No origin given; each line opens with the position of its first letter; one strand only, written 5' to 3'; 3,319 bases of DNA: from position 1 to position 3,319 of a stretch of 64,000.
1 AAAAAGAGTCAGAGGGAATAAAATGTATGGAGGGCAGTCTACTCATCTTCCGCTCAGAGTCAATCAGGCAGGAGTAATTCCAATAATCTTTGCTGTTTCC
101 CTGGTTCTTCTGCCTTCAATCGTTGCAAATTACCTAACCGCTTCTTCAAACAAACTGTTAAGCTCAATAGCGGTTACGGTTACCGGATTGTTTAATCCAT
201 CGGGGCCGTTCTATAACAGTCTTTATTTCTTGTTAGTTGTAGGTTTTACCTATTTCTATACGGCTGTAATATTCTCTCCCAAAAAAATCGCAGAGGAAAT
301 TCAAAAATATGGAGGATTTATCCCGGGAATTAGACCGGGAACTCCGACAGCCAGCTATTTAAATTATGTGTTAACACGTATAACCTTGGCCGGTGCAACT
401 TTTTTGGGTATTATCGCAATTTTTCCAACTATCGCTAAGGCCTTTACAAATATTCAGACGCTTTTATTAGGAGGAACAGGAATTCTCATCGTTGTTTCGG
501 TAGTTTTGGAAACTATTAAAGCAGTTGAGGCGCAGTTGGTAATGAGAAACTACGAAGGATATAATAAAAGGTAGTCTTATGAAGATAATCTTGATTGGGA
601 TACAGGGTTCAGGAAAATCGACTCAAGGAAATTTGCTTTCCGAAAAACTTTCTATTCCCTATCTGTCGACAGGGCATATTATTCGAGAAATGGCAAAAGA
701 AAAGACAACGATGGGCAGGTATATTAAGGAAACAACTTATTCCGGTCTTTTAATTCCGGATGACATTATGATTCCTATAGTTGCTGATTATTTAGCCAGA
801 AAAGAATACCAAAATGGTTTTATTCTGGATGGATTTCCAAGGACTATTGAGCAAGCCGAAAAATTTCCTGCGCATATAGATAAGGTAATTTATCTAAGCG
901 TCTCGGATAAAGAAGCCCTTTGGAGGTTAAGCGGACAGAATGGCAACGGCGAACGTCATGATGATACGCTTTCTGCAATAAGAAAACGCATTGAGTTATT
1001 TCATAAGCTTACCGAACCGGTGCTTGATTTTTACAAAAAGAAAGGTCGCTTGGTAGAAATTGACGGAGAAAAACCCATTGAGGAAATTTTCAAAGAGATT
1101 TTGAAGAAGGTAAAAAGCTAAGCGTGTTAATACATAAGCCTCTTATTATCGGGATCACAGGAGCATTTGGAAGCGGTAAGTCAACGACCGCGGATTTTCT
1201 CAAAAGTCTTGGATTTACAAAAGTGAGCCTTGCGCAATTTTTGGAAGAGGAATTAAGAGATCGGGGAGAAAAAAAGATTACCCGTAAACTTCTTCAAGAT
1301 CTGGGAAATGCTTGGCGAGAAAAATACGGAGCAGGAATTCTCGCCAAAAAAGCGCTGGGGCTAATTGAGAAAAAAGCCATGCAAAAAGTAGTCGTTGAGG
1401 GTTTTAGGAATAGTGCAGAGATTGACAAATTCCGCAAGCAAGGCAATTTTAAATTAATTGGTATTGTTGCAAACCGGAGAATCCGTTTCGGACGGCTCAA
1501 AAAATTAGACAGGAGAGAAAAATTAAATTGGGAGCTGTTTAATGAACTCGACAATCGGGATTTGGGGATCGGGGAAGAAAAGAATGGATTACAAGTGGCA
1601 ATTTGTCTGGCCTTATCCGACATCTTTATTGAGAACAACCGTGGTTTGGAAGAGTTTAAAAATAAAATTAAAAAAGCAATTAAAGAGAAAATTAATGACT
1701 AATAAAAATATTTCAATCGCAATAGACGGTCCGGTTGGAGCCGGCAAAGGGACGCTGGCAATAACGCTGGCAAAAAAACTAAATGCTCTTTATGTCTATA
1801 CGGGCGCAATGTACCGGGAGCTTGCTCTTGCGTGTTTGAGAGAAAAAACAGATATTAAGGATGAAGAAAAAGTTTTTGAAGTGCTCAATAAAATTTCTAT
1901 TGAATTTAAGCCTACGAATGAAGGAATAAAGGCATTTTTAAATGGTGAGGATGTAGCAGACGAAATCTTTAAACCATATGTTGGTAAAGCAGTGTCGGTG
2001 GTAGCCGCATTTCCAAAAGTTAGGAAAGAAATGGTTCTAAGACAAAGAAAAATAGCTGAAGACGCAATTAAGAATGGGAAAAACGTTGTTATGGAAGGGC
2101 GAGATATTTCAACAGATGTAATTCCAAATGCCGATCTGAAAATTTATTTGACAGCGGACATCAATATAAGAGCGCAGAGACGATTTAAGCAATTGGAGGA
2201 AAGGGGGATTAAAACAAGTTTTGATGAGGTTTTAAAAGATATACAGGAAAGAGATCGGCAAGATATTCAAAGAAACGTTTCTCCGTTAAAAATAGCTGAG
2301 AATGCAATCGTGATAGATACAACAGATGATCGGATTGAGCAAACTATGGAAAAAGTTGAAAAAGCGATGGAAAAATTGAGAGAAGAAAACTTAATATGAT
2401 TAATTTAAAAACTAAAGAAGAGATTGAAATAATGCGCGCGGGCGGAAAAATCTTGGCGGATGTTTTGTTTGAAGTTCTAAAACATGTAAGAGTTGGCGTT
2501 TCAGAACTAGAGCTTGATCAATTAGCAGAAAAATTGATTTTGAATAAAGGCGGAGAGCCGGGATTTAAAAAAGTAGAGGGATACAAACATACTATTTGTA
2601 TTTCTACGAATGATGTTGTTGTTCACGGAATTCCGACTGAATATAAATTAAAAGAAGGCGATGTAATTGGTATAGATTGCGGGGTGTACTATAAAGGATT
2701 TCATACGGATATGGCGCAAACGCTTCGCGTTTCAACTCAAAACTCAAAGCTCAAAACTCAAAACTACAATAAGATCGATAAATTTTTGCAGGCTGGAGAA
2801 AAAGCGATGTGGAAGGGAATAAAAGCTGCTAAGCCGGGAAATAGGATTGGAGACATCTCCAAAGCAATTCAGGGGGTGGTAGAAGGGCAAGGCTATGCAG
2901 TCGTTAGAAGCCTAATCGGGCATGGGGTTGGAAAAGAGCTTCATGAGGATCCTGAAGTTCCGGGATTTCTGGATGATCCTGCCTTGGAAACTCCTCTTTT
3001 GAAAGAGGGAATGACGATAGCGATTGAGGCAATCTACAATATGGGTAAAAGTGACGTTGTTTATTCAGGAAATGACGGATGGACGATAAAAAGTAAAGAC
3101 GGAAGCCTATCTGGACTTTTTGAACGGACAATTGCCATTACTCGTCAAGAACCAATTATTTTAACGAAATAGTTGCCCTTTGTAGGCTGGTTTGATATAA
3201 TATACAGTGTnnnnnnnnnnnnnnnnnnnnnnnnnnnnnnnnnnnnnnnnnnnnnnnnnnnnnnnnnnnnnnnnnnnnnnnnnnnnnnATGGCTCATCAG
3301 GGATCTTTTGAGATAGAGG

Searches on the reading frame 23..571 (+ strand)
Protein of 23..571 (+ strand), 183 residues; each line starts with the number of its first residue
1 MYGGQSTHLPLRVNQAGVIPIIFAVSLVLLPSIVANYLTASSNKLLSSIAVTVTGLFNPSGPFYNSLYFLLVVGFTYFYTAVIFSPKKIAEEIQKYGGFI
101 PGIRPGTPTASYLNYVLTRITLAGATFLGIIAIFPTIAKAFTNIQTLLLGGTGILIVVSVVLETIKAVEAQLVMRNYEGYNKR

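Call 18: search_protein_families(library=pfam, proteins=[window:23-571:+], max_evalue=0.001)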
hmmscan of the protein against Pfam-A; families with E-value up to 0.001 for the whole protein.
window:23-571:+ (183 aa): 1 family
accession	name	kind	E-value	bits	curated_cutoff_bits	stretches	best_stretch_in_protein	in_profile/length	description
PF00344.25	SecY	-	6.4e-49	167.4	32.2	1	3-165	164-306/306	SecY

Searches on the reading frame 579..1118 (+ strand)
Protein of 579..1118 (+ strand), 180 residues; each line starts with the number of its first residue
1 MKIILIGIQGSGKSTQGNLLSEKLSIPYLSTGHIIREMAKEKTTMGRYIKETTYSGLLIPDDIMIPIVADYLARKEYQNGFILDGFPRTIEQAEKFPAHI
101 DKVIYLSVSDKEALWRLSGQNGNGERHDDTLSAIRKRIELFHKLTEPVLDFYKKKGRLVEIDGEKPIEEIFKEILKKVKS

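Call 18: search_protein_families(library=pfam, proteins=[window:579-1118:+], max_evalue=0.001)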
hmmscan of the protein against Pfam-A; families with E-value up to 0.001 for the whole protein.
window:579-1118:+ (180 aa): 7 families
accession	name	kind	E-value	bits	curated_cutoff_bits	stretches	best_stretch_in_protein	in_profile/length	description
PF00406.28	ADK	-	3.3e-37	128.4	26.8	1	5-156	1-150/151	Adenylate kinase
PF13207.12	AAA_17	-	1e-20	74.8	27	1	7-135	2-136/136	AAA domain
PF13238.12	AAA_18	-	7.1e-10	39.9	29.4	1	3-125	1-116/128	AAA domain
PF02223.23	Thymidylate_kin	-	1.1e-08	35.4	27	1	101-174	119-185/185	Thymidylate kinase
PF01202.28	SKI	-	8.7e-06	26.4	22.1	0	10-41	2-33/159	Shikimate kinase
PF13671.12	AAA_33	-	0.00019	22.2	27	1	3-124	2-122/143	AAA domain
PF02224.24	Cytidylate_kin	-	0.00028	21.1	26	1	7-39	5-37/211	Cytidylate kinase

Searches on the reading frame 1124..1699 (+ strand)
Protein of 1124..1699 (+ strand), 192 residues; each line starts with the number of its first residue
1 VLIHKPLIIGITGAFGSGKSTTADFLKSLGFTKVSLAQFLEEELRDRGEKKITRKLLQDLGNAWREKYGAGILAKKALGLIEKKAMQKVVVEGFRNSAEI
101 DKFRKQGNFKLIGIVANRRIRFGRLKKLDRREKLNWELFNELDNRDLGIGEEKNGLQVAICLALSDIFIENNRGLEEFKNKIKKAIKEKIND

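Call 3: search_protein_families(library=pfam, proteins=[window:1124-1699:+], max_evalue=1)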
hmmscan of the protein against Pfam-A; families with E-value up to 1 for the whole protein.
window:1124-1699:+ (192 aa): 10 families
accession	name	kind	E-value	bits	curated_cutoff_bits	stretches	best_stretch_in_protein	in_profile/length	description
PF13238.12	AAA_18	-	2.6e-07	31.6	29.4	1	9-136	1-119/128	AAA domain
PF01121.26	CoaE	-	3e-05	24.2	27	1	7-90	1-72/180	Dephospho-CoA kinase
PF13207.12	AAA_17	-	0.00016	22.4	27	1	12-103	1-92/136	AAA domain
PF21448.3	DNMK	-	0.0029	17.7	27.1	0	8-48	2-43/232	Deoxynucleotide monophosphate kinase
PF20693.3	YobI-ATPase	-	0.0058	16.7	27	1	9-52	17-64/363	YobI-like P-loop NTPase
PF07693.20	KAP_NTPase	-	0.011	15.5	20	1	4-90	18-109/293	KAP family P-loop domain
PF13555.12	AAA_29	-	0.067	13.4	27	1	11-24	27-40/61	P-loop containing region of AAA domain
PF13401.12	AAA_22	-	0.096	13.4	27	1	7-62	6-60/130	AAA domain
PF00485.24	PRK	-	0.14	12.4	22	1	8-29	1-22/196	Phosphoribulokinase / Uridine kinase family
PF03266.21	NTPase_1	-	0.19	12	23.9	1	9-55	2-48/168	NTPase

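Call 4: search_protein_families(library=ncbifam, proteins=[window:1124-1699:+], max_evalue=1)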
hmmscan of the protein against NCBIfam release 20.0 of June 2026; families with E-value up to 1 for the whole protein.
window:1124-1699:+ (192 aa): 11 families
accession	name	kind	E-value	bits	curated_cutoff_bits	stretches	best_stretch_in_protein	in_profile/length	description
NF006226.0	PRK08356.1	equivalog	6.6e-18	65.1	189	1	6-189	5-193/195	hypothetical protein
NF041025.1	antiphage_deaminase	equivalog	8.4e-16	57.8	400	1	7-186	2-206/437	anti-phage dCTP deaminase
TIGR00152.1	TIGR00152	equivalog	0.00038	20.4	65.55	1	8-58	1-50/188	dephospho-CoA kinase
NF004018.0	PRK05480.1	equivalog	0.011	15.2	180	1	4-26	4-26/210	uridine kinase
TIGR00554.2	panK_bact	equivalog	0.012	14.9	235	1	4-29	80-105/310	type I pantothenate kinase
NF002879.0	PRK03333.1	equivalog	0.029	13.4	215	1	7-32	2-27/395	dephospho-CoA kinase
TIGR01360.1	aden_kin_iso1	equivalog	0.031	14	284.1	1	8-51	5-49/188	adenylate kinase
NF006743.0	PRK09270.1-2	equivalog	0.033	13.3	227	1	7-27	29-49/217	nucleoside/nucleotide kinase family protein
NF008994.0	PRK12337.1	equivalog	0.034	12.6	603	1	5-96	261-346/492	2-phosphoglycerate kinase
TIGR00235.1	udk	equivalog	0.059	13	220.3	1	5-27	5-27/207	uridine kinase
TIGR04521.1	ECF_ATPase_2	equivalog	0.065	12.3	330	1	3-44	28-69/279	energy-coupling factor transporter ATPase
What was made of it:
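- On Bacterial CoaE dephospho-CoA kinase (PF01121 / TIGR00152), considered for ORF 1124-1702: TIGR00152 20.4 bits against 65.55 (calls 3, 4).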

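Call 35: search_solved_structures(query=window:1124-1699:+, max_evalue=0.01, show_alignments=1)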
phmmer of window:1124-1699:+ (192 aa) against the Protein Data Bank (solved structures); distinct sequences matched with E-value up to 0.01: 3.
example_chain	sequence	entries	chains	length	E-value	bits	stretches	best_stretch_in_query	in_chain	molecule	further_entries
3lw7_A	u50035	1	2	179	7.1e-11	45.9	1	8-184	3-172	Adenylate kinase related protein (AdkA-like)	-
3h0k_A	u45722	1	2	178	7.8e-11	45.7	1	8-184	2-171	UPF0200 protein SSO1041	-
1uf9_A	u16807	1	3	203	0.00016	25.2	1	5-54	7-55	TT1252 protein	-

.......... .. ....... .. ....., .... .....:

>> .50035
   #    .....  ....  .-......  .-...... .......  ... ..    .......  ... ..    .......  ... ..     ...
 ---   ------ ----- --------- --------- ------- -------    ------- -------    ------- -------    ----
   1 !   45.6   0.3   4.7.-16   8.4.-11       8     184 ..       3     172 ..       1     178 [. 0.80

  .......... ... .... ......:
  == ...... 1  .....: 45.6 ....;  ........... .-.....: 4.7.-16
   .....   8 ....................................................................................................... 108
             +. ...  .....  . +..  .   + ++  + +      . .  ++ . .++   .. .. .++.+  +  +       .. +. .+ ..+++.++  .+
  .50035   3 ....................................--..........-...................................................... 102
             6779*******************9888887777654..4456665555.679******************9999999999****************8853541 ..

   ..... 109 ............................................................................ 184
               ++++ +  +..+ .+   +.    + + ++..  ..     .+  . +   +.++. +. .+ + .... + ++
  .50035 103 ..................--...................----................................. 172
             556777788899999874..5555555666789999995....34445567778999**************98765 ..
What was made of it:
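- Its best solved relatives are archaeal UPF0200/AdkA-like proteins (3lw7 and 3h0k, 7e-11; call 35), and it lies between adk and cmk (call 18).
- On Bacterial CoaE dephospho-CoA kinase (PF01121 / TIGR00152), considered for ORF 1124-1702: Best PDB relatives are UPF0200/AdkA-like proteins (call 35).
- A CoaE-like P-loop protein exists in the window (Pfam CoaE 24.2 bits, E 3e-5, call 3; T. thermophilus CoaE 1uf9 at 1.6e-4, call 35).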

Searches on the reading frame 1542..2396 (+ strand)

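Call 18: search_protein_families(library=pfam, proteins=[window:1542-2396:+], max_evalue=0.001)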
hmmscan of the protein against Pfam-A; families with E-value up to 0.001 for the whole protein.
window:1542-2396:+ (285 aa): 6 families
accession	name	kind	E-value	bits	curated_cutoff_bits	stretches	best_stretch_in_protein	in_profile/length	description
PF02224.24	Cytidylate_kin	-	1.3e-70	237.9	26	1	59-276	1-209/211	Cytidylate kinase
PF00485.24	PRK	-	2.6e-06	27.8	22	1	59-257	2-187/196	Phosphoribulokinase / Uridine kinase family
PF13189.12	Cytidylate_kin2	-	4.8e-05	24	28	1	59-241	2-150/176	Cytidylate kinase-like family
PF13238.12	AAA_18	-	0.0001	23.2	29.4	0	59-221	1-115/128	AAA domain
PF01712.25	dNK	-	0.00033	20.9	27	0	59-83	1-24/203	Deoxynucleoside kinase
PF13207.12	AAA_17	-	0.00075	20.2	27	0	63-96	2-35/136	AAA domain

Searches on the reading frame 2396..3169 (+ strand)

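Call 18: search_protein_families(library=pfam, proteins=[window:2396-3169:+], max_evalue=0.001)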
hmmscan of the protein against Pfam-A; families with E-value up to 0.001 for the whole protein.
window:2396-3169:+ (258 aa): 1 family
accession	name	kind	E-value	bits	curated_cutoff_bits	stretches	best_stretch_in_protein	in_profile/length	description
PF00557.29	Peptidase_M24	-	6.3e-42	144.1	23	1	11-218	1-195/208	Metallopeptidase family M24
